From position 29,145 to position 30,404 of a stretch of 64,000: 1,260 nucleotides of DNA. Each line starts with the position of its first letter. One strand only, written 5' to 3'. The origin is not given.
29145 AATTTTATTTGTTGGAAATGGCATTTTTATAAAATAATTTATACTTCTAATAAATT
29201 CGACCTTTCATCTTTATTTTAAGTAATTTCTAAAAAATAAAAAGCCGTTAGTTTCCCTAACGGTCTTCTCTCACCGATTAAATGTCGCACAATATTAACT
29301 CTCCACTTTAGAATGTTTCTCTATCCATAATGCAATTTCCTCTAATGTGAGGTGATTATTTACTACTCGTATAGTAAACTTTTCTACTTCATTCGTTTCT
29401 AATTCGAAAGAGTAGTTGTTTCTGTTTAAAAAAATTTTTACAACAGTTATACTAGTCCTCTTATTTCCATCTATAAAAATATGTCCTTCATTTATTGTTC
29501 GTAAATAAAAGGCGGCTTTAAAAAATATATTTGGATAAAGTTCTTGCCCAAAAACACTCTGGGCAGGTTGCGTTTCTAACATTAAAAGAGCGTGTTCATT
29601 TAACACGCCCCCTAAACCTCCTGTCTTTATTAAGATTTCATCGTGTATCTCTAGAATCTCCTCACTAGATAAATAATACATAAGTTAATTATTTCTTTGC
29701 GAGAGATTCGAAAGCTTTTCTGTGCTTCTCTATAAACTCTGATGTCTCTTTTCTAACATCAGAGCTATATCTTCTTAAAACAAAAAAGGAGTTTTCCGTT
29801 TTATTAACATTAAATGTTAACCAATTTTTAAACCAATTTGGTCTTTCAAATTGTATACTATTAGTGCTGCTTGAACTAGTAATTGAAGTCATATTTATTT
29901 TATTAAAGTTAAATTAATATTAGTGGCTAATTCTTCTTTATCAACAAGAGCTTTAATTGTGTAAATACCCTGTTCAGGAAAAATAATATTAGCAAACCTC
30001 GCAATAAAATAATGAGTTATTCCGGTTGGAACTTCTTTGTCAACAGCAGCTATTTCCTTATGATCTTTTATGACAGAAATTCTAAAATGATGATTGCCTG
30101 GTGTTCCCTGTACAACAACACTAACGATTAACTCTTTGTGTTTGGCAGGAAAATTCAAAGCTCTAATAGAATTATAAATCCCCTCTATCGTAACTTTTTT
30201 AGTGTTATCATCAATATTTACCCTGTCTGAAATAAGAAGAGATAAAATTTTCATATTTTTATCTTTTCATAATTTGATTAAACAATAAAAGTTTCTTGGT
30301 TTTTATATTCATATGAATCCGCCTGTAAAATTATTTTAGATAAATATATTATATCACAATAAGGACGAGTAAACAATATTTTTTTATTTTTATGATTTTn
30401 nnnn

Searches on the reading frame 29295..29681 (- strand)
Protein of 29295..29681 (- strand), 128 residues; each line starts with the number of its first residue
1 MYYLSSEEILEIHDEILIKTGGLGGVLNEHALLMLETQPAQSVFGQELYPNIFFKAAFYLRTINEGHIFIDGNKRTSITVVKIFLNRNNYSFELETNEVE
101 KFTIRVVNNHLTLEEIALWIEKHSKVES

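Call 38: search_protein_families(library=pfam, proteins=[window:29295-29681:-], max_evalue=0.0001)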
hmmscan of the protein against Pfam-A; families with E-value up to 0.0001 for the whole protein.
window:29295-29681:- (128 aa): 1 family
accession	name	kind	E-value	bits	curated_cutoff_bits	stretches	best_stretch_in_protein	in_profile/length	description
PF02661.23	Fic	-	4.6e-13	50.3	24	1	3-85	1-93/93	Fic/DOC family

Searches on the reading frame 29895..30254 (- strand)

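Call 38: search_protein_families(library=pfam, proteins=[window:29895-30254:-], max_evalue=0.0001)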
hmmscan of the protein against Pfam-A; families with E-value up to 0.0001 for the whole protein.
window:29895-30254:- (119 aa): 1 family
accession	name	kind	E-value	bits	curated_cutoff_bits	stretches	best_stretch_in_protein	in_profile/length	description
PF22091.2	DUF6941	-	1e-14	55.4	27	1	6-110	3-118/125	Family of unknown function (DUF6941)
